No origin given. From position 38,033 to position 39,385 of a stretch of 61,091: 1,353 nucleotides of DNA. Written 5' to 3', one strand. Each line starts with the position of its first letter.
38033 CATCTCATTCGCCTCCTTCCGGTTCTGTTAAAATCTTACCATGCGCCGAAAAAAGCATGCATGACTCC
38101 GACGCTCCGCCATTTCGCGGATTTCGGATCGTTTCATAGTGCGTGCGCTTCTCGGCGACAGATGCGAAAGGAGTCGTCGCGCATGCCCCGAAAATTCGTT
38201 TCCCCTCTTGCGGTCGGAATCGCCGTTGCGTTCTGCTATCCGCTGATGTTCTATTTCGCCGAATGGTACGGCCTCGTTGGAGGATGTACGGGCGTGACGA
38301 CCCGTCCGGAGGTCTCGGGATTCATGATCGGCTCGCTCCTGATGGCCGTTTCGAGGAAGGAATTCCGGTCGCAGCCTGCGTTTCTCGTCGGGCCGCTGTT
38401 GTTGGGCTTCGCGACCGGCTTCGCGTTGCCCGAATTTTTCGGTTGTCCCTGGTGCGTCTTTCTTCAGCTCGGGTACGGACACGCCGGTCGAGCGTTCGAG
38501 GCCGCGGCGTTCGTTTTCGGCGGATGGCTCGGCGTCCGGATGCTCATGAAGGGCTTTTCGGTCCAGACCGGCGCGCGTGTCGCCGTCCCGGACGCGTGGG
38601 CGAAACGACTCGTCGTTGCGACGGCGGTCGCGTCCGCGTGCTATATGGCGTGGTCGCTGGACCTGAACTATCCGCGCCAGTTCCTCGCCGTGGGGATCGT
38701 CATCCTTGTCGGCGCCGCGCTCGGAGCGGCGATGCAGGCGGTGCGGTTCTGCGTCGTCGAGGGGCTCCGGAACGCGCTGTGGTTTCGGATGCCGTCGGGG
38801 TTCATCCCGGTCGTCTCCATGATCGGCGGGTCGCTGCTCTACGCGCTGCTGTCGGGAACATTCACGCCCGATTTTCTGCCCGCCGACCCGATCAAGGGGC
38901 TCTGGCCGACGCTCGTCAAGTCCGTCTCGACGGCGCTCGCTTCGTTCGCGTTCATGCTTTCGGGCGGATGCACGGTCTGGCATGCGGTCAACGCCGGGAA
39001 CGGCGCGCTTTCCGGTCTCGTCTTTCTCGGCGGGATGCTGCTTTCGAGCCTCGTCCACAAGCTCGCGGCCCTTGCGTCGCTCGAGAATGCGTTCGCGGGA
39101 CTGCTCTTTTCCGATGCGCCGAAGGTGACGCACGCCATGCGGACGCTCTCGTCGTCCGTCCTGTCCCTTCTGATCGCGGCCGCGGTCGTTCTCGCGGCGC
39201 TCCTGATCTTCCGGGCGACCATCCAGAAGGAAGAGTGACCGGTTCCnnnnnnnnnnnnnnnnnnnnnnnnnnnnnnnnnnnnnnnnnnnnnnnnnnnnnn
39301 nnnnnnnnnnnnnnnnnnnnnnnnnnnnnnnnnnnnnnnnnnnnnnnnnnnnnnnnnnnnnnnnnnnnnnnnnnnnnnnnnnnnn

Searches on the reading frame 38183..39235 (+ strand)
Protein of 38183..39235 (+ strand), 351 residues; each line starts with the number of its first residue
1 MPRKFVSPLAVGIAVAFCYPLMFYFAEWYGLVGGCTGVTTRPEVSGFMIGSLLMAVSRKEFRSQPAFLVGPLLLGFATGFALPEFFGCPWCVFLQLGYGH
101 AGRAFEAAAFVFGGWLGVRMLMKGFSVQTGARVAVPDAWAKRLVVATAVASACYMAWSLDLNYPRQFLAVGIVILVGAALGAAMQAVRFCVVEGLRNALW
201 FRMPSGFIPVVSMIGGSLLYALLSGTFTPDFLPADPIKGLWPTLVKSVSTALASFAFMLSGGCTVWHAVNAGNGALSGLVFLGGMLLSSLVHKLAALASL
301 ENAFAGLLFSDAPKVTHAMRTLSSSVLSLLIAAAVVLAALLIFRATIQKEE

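Call 4: search_protein_families(library=pfam, proteins=[window:38183-39235:+], max_evalue=0.01)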
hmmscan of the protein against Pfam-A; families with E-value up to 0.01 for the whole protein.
window:38183-39235:+ (351 aa): 1 family
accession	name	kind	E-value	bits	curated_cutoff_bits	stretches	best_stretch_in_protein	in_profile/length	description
PF04143.19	Sulf_transp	-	9.3e-05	22.6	27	1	188-345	3-151/310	Sulphur transport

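Call 5: search_protein_families(library=ncbifam, proteins=[window:38183-39235:+], max_evalue=0.01)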
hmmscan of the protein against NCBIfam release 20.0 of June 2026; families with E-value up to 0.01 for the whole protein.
window:38183-39235:+ (351 aa): 1 family
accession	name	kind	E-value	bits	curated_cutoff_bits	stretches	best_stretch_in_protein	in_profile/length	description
TIGR04112.1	seleno_YedE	equivalog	7.5e-24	84.5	200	1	41-300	52-314/337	YedE family putative selenium transporter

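Call 9: find_homologous_proteins(query=window:38183-39235:+, max_evalue=0.001)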
Query window:38183-39235:+ (351 aa): 6 proteins with E <= 0.001 among 8000 candidates.
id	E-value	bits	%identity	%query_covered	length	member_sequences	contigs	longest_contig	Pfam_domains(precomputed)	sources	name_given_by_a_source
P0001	2.2e-223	759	100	100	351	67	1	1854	-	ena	-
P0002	1.1e-184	632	81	99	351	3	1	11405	-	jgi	-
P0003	3.2e-76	275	43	97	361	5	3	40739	-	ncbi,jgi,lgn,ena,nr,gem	ncbi:MAG TPA: hypothetical protein PLW97_05615 [Synergistaceae bacterium]|nr:hypothetical protein [S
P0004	1.1e-74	270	45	100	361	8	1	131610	-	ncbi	-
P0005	1.0e-73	267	44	99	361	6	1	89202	-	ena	-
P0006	3.0e-72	262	42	98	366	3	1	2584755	-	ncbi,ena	-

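Call 10: find_encoding_contigs(protein=P0006, flank=10000, max_places=3)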
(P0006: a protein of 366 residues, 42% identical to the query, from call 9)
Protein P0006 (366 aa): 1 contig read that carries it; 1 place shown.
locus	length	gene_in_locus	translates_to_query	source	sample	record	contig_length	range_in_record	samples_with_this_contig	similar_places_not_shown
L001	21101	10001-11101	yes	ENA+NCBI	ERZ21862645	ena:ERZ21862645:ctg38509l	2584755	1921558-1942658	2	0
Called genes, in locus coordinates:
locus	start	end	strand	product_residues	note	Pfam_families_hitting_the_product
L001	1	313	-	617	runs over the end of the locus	PF01855:POR_N, PF12837:Fer4_6 (faint), PF02775:TPP_enzyme_C, PF12797:Fer4_2 (faint), PF13237:Fer4_10 (weak), PF14697:Fer4_21 (weak), PF12838:Fer4_7 (weak), PF00037:Fer4 (weak)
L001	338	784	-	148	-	PF13279:4HBT_2, PF03061:4HBT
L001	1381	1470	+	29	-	-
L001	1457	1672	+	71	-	-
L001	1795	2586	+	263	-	PF01869:BcrAD_BadFG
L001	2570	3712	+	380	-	PF06050:HGD-D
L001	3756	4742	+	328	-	PF13407:Peripla_BP_4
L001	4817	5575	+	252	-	PF00005:ABC_tran, PF13304:AAA_21 (faint)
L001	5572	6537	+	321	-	PF02653:BPD_transp_2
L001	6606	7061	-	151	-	PF03473:MOSC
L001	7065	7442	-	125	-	PF01592:NifU_N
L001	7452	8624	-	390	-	PF00266:Aminotran_5, PF01212:Beta_elim_lyase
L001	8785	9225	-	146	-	PF13380:CoA_binding_2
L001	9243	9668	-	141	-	PF02082:Rrf2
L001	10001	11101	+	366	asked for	-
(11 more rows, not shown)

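Call 11: find_encoding_contigs(protein=P0004, flank=10000, max_places=3)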
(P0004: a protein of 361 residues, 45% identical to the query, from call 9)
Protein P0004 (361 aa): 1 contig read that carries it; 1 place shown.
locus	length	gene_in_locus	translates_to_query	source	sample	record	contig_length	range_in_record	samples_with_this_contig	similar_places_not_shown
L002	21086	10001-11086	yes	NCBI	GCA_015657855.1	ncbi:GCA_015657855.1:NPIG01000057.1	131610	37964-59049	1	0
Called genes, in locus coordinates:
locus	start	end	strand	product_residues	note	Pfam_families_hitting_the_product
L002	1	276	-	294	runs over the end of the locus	PF02625:XdhC_CoxI, PF13478:XdhC_C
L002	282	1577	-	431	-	PF01053:Cys_Met_Meta_PP, PF01041:DegT_DnrJ_EryC1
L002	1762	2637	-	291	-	PF02540:NAD_synthase (weak)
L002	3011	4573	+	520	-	PF02683:DsbD_TM (weak), PF13386:DsbD_2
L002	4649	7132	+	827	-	PF00403:HMA, PF00122:E1-E2_ATPase, PF00702:Hydrolase, PF08282:Hydrolase_3 (faint)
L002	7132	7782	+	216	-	-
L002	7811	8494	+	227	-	PF00072:Response_reg, PF00486:Trans_reg_C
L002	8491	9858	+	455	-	PF00672:HAMP, PF00512:HisKA, PF02518:HATPase_c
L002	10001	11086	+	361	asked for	-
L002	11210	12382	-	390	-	PF00155:Aminotran_1_2 (weak), PF00266:Aminotran_5, PF01212:Beta_elim_lyase (weak)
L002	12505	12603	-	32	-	-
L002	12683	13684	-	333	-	PF02826:2-Hacid_dh_C, PF00670:AdoHcyase_NAD (weak)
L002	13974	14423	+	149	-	PF03061:4HBT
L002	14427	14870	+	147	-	PF10865:DUF2703 (weak)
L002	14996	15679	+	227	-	PF00392:GntR, PF07729:FCD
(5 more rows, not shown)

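Call 12: find_encoding_contigs(protein=P0002, flank=10000, max_places=3)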
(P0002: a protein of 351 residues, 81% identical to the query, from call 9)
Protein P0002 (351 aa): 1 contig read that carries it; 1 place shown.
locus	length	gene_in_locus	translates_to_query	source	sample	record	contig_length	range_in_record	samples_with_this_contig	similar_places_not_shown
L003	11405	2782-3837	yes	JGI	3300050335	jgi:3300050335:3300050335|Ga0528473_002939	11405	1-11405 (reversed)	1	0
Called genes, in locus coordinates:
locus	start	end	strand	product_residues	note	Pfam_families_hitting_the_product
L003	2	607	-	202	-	?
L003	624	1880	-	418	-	PF00155:Aminotran_1_2, PF12897:Asp_aminotransf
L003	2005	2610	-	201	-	PF01435:Peptidase_M48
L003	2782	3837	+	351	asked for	-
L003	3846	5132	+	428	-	PF08668:HDOD, PF01966:HD (weak)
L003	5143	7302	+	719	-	PF00512:HisKA, PF02518:HATPase_c, PF00072:Response_reg, PF01627:Hpt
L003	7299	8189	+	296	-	PF00072:Response_reg, PF17853:GGDEF_2 (faint), PF00990:GGDEF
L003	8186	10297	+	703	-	PF07719:TPR_2 (faint), PF01464:SLT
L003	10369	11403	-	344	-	?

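Call 13: find_encoding_contigs(protein=P0003, flank=10000, max_places=4)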
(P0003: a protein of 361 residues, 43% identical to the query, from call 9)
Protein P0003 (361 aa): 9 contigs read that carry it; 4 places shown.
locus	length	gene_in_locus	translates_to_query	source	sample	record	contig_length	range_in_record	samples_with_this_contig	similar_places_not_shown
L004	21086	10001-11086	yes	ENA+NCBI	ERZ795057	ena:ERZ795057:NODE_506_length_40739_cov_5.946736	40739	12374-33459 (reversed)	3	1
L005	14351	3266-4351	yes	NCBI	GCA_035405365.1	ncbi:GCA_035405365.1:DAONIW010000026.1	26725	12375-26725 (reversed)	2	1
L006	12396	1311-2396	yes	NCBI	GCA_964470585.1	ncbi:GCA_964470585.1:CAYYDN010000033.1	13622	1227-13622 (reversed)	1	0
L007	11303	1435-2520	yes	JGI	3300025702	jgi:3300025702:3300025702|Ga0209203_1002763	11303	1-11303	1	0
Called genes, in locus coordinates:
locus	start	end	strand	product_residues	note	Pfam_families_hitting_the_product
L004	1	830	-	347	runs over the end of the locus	PF02120:Flg_hook (faint)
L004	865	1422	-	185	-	PF01351:RNase_HII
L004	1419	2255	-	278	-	PF03193:RsgA_GTPase (weak), PF01926:MMR_HSR1, PF02421:FeoB_N (weak)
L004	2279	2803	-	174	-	PF10502:Peptidase_S26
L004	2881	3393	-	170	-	PF07963:N_methyl (weak)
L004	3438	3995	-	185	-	PF01558:POR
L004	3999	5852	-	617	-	PF01855:POR_N, PF02775:TPP_enzyme_C, PF12797:Fer4_2 (faint), PF13237:Fer4_10 (weak), PF14697:Fer4_21 (weak), PF12838:Fer4_7, PF00037:Fer4 (weak)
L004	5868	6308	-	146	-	PF13279:4HBT_2, PF03061:4HBT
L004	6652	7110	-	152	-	PF03473:MOSC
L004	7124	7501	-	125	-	PF01592:NifU_N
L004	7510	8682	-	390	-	PF00266:Aminotran_5, PF01212:Beta_elim_lyase (weak)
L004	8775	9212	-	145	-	PF13380:CoA_binding_2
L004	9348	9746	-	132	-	PF02082:Rrf2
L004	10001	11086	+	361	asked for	-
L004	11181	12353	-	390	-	PF00155:Aminotran_1_2 (weak), PF00266:Aminotran_5, PF01041:DegT_DnrJ_EryC1 (weak)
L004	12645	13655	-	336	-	PF00389:2-Hacid_dh (weak), PF02826:2-Hacid_dh_C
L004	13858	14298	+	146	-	PF03061:4HBT (weak)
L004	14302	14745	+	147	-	PF10865:DUF2703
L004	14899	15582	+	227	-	PF00392:GntR, PF07729:FCD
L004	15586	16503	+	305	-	PF00892:EamA, PF03151:TPT (faint), PF00892:EamA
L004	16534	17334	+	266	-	PF02698:DUF218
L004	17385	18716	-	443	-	PF05496:RuvB_N, PF13191:AAA_16 (weak), PF00004:AAA, PF07728:AAA_5 (weak), PF13173:AAA_14, PF16193:AAA_assoc_2, PF12002:MgsA_C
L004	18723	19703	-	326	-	PF00702:Hydrolase, PF13419:HAD_2, PF13242:Hydrolase_like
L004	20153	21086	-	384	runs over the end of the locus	PF04055:Radical_SAM, PF13186:SPASM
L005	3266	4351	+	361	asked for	-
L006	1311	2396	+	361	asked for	-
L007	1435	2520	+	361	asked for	-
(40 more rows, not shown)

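Call 14: find_encoding_contigs(protein=P0005, flank=10000, max_places=3)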
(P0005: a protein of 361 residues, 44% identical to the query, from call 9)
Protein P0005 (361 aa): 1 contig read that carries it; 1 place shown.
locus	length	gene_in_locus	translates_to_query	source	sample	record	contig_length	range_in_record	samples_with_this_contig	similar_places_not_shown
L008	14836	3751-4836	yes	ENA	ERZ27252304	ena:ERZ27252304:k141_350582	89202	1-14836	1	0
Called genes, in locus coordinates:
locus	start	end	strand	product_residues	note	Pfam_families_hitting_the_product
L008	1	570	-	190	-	?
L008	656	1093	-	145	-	PF02629:CoA_binding (weak), PF13380:CoA_binding_2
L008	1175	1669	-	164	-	PF02082:Rrf2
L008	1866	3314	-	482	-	PF04916:Phospholip_B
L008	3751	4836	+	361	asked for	-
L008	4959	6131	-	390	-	PF00155:Aminotran_1_2 (weak), PF00266:Aminotran_5, PF01212:Beta_elim_lyase (weak), PF01041:DegT_DnrJ_EryC1 (weak)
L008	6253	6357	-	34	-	-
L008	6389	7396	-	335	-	PF00389:2-Hacid_dh (weak), PF02826:2-Hacid_dh_C, PF00670:AdoHcyase_NAD (weak)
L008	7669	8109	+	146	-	PF03061:4HBT (weak)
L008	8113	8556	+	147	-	PF10865:DUF2703 (weak)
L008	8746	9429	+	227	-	PF00392:GntR, PF07729:FCD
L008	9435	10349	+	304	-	PF00892:EamA, PF03151:TPT (faint), PF00892:EamA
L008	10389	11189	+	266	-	PF02698:DUF218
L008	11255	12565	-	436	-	PF05496:RuvB_N, PF13191:AAA_16 (weak), PF00004:AAA, PF07728:AAA_5 (weak), PF13173:AAA_14, PF16193:AAA_assoc_2, PF12002:MgsA_C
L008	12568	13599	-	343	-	PF00702:Hydrolase, PF13419:HAD_2, PF13242:Hydrolase_like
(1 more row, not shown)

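Call 17: search_solved_structures(query=A1, max_evalue=10, show_alignments=2)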
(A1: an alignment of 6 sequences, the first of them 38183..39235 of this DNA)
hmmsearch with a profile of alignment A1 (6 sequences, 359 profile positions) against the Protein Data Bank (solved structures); distinct sequences matched with E-value up to 10: 0.

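Call 25: predict_structure(alignment_id=A1)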
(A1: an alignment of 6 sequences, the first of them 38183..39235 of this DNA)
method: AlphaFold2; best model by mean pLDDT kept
length: 351 residues; sequences in the alignment: 6
mean_pLDDT: 42.3   pTM: 0.43
mean pLDDT of the five models: 42.3, 37.4, 37.2, 34.4, 32.1
residues with pLDDT >= 90: 0; 70-90: 7; 50-70: 68; < 50: 276
segments of 3 or more residues with pLDDT < 50: 1-22, 24-40, 62-133, 187-351
pLDDT, mean of each block of 10 residues (from residue 1): 37 46 47 39 58 59 41 34 32 36 43 44 38 55 62 58 68 66 50 41 36 39 36 38 35 31 34 33 34 32 31 31 35 42 38 38
secondary structure, 60 per line:
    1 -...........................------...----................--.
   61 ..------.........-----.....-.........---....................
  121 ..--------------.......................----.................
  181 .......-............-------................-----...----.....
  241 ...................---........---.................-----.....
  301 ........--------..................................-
elements in order: H2-28 H42-57 H69-77 H83-87 H89-97 H101-122 H137-159 H164-187 H189-200 H208-223 H236-259 H263-270 H274-290 H296-308 H317-350

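Call 26: search_protein_representatives(protein=window:38183-39235:+)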
Query: 351 residues. Proteins with E-value up to 0.001 (for the whole library): 48; up to 1e-10: 4; up to 1e-30: 2. The best 48 are listed.
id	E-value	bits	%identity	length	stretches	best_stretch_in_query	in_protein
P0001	7.1e-224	758.9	100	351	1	1-351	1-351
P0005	3.3e-74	266.8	44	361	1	4-348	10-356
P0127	5.4e-24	101.6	91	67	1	285-351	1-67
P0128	3.9e-11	59.3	27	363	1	16-301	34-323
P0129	6.4e-10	55.3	26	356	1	41-288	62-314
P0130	1.0e-09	54.7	27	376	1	35-291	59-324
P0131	1.7e-09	54.0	31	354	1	29-294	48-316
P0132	2.6e-09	53.4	27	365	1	16-298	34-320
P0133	2.8e-09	53.3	30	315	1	39-220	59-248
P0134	3.3e-09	53.0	27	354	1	37-298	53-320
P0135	1.4e-08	50.9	27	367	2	30-129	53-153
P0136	3.7e-08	49.5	26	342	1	28-219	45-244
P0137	6.5e-08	48.8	27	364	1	39-300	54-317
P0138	8.1e-08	48.4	24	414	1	40-337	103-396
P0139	1.5e-07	47.5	31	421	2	172-300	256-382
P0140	1.7e-07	47.4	26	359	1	8-301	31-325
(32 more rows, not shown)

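Call 27: search_protein_families(library=ncbifam, proteins=[P0128, P0129, P0130, P0131, P0132, P0134, P0137, P0140, P0005, P0006], max_evalue=0.001)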
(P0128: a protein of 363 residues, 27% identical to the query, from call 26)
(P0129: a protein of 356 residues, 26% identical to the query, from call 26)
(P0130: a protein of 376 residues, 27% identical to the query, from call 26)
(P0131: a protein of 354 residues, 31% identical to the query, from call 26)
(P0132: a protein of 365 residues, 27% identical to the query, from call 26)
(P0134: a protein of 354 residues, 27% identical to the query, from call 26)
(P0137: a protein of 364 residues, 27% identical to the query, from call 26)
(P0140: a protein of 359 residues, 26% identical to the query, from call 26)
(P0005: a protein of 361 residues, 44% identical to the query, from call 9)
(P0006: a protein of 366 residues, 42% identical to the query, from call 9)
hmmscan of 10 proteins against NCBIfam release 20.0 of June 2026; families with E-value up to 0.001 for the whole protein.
P0128 (363 aa): 4 families
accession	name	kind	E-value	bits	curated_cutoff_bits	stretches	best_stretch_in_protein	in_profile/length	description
TIGR04112.1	seleno_YedE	equivalog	4.1e-118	394.4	200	1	7-345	2-337/337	YedE family putative selenium transporter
NF052577.1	ThSTportTsuASprch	equivalog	1.2e-08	34.7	400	1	195-304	4-111/330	thiosulfate transporter TsuA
NF041049.1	thio_trans_TsuA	exception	8.5e-06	25.1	645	1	193-309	4-118/348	thiosulfate utilization transporter TsuA/YeeE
NF033796.1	selen_YedE_FdhT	exception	1.6e-05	24.2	350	1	63-312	76-331/387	selenium metabolism membrane protein YedE/FdhT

P0129 (356 aa): 4 families
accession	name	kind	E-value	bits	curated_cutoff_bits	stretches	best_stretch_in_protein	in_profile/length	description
TIGR04112.1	seleno_YedE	equivalog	3.5e-84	282.9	200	1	16-348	5-335/337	YedE family putative selenium transporter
NF052577.1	ThSTportTsuASprch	equivalog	8.5e-08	31.9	400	1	202-291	5-93/330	thiosulfate transporter TsuA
NF041049.1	thio_trans_TsuA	exception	7.3e-05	22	645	1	197-312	2-116/348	thiosulfate utilization transporter TsuA/YeeE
NF033796.1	selen_YedE_FdhT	exception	0.00012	21.4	350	1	66-316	77-330/387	selenium metabolism membrane protein YedE/FdhT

P0130 (376 aa): 3 families
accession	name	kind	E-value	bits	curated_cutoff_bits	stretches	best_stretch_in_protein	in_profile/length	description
TIGR04112.1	seleno_YedE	equivalog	2e-110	369.1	200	1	16-361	2-336/337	YedE family putative selenium transporter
NF052577.1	ThSTportTsuASprch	equivalog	2.3e-11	43.7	400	1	203-314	2-109/330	thiosulfate transporter TsuA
NF041049.1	thio_trans_TsuA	exception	6.6e-10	38.6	645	1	203-319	4-116/348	thiosulfate utilization transporter TsuA/YeeE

P0131 (354 aa): 4 families
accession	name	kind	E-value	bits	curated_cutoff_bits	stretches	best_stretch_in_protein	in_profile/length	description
TIGR04112.1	seleno_YedE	equivalog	6.2e-95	318.2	200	1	11-340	3-331/337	YedE family putative selenium transporter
NF041049.1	thio_trans_TsuA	exception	4.1e-08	32.7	645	1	197-313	7-122/348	thiosulfate utilization transporter TsuA/YeeE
NF033796.1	selen_YedE_FdhT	exception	5.2e-05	22.6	350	1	195-315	217-333/387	selenium metabolism membrane protein YedE/FdhT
NF052577.1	ThSTportTsuASprch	equivalog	8.7e-05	22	400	1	194-311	2-117/330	thiosulfate transporter TsuA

P0132 (365 aa): 4 families
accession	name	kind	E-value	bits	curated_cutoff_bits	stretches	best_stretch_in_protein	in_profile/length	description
TIGR04112.1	seleno_YedE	equivalog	1.4e-134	448.5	200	1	11-357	3-337/337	YedE family putative selenium transporter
NF052577.1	ThSTportTsuASprch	equivalog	5.4e-09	35.9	400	1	196-301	6-108/330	thiosulfate transporter TsuA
NF041049.1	thio_trans_TsuA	exception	1.6e-08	34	645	1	193-315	5-124/348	thiosulfate utilization transporter TsuA/YeeE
NF033796.1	selen_YedE_FdhT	exception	0.0002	20.7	350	1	63-361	76-381/387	selenium metabolism membrane protein YedE/FdhT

P0134 (354 aa): 2 families
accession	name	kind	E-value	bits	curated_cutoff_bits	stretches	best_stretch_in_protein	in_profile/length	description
TIGR04112.1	seleno_YedE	equivalog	8.8e-103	344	200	1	7-344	2-336/337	YedE family putative selenium transporter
NF041049.1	thio_trans_TsuA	exception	1.1e-07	31.3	645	1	194-315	5-124/348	thiosulfate utilization transporter TsuA/YeeE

P0137 (364 aa): 2 families
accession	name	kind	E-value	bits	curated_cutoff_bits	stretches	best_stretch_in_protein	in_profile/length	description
TIGR04112.1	seleno_YedE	equivalog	1.8e-104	349.6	200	1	9-351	2-337/337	YedE family putative selenium transporter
NF052577.1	ThSTportTsuASprch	equivalog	2.7e-05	23.7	400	0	191-305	4-117/330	thiosulfate transporter TsuA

P0140 (359 aa): 1 family
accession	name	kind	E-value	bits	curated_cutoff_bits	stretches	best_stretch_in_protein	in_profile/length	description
TIGR04112.1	seleno_YedE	equivalog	3.3e-96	322.4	200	1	11-346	2-336/337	YedE family putative selenium transporter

P0005 (361 aa): 1 family
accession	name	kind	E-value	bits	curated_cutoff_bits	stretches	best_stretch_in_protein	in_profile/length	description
TIGR04112.1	seleno_YedE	equivalog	1.3e-29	103.5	200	1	46-300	51-306/337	YedE family putative selenium transporter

P0006 (366 aa): 1 family
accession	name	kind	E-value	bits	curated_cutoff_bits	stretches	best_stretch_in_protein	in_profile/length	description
TIGR04112.1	seleno_YedE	equivalog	2.6e-31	109.1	200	1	47-303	51-306/337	YedE family putative selenium transporter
